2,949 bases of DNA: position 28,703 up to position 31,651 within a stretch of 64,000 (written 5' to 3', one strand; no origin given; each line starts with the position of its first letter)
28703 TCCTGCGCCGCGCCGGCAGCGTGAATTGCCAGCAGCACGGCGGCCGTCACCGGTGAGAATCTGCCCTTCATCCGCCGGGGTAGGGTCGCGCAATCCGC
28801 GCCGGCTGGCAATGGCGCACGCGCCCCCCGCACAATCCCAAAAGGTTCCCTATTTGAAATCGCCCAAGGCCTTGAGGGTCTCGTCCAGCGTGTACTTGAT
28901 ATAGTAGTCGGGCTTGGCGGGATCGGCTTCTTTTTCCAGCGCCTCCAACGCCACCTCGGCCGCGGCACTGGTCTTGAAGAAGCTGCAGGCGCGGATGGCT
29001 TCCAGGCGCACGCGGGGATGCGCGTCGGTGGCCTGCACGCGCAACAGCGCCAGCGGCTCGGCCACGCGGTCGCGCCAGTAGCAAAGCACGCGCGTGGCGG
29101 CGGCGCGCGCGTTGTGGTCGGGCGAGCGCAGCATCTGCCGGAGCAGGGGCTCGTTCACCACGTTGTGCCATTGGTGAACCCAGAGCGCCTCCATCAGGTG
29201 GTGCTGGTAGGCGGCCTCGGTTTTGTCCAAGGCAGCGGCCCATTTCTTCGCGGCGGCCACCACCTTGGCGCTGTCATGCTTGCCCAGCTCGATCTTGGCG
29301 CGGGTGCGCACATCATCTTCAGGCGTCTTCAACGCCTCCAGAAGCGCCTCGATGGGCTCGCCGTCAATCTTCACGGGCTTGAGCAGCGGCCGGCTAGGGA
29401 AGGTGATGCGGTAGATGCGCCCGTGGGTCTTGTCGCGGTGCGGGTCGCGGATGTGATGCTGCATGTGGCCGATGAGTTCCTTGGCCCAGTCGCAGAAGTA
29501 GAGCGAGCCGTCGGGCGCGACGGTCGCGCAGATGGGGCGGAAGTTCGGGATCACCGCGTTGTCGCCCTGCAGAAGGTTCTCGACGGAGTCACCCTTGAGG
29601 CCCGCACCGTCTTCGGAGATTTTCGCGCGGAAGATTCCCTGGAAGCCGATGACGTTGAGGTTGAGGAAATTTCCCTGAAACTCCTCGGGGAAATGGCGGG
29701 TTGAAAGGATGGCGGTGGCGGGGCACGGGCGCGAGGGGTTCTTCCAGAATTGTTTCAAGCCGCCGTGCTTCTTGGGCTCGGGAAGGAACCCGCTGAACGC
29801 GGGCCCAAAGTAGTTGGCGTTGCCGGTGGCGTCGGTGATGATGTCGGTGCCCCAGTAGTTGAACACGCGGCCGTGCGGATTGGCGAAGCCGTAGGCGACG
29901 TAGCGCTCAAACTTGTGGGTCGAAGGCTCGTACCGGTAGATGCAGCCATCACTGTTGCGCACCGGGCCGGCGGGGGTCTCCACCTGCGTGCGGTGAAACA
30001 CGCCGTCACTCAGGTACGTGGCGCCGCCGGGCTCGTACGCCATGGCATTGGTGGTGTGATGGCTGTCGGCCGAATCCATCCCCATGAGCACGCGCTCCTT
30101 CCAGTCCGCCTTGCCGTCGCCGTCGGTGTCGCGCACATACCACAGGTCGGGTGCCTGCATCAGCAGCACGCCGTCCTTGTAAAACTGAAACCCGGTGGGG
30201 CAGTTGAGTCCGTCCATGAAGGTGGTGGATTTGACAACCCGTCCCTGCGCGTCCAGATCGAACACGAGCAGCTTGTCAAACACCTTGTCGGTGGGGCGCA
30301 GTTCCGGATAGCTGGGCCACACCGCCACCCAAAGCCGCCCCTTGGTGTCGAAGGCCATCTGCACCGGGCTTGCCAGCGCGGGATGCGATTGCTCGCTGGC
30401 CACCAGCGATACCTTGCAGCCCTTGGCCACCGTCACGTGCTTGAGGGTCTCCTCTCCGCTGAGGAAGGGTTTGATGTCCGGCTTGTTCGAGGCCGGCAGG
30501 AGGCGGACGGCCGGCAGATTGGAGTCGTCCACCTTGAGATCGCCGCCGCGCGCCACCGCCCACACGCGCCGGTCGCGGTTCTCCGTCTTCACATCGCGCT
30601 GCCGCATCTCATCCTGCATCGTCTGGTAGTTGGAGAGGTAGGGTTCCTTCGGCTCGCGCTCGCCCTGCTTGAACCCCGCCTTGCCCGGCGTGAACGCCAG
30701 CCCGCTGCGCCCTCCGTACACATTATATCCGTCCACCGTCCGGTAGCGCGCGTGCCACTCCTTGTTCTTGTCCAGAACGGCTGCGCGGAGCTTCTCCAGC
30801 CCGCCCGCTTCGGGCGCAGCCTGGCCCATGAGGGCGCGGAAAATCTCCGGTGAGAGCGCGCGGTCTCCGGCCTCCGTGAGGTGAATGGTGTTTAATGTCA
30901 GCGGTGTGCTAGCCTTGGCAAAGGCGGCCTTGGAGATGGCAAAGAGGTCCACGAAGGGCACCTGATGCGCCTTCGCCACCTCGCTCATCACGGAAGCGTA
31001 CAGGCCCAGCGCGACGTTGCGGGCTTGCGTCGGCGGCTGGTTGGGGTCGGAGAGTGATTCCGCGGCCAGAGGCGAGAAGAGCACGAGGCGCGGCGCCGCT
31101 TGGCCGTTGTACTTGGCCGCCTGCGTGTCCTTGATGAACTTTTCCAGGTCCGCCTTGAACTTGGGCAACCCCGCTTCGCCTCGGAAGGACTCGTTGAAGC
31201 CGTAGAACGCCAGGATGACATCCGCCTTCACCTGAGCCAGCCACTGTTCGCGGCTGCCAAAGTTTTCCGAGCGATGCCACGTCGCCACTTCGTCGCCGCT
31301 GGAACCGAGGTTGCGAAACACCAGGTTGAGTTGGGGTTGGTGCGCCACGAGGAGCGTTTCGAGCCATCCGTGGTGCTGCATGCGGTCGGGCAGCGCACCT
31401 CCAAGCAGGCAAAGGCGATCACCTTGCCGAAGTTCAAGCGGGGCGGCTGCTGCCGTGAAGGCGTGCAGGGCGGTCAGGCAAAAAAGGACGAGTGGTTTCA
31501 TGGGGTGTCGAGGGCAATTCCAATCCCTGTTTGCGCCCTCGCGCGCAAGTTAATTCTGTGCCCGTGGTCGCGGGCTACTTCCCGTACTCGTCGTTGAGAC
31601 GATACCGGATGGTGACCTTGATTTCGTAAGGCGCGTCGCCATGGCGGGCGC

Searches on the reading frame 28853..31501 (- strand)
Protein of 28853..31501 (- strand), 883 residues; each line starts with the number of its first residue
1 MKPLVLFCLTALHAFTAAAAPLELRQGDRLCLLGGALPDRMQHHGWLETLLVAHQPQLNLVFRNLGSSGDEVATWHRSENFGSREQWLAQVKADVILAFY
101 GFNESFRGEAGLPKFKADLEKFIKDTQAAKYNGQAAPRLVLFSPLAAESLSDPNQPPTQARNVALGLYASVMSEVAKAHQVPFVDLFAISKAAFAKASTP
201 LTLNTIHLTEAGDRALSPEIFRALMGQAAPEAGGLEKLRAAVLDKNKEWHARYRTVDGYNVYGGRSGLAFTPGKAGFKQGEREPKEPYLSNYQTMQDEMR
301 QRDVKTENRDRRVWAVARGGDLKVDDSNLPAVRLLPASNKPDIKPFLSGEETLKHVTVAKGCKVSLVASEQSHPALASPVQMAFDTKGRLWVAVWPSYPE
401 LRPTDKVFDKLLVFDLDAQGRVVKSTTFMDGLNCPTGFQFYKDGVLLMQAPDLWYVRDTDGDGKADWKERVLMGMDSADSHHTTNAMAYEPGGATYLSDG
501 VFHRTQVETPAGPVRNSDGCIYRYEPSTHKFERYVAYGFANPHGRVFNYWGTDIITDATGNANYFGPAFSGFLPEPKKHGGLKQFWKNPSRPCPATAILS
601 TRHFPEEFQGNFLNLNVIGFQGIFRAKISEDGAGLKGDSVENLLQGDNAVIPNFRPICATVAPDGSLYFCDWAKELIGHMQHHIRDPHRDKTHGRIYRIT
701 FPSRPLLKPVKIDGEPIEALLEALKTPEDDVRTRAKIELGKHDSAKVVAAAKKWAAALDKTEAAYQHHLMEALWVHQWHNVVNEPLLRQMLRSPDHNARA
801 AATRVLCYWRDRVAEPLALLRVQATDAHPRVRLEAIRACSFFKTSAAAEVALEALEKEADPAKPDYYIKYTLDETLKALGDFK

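Call 79: find_encoding_contigs(protein=window:28853-31501:-, flank=10000, max_places=1)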
Protein window:28853-31501:- (883 aa): no gene with exactly this product is on record in the collection.
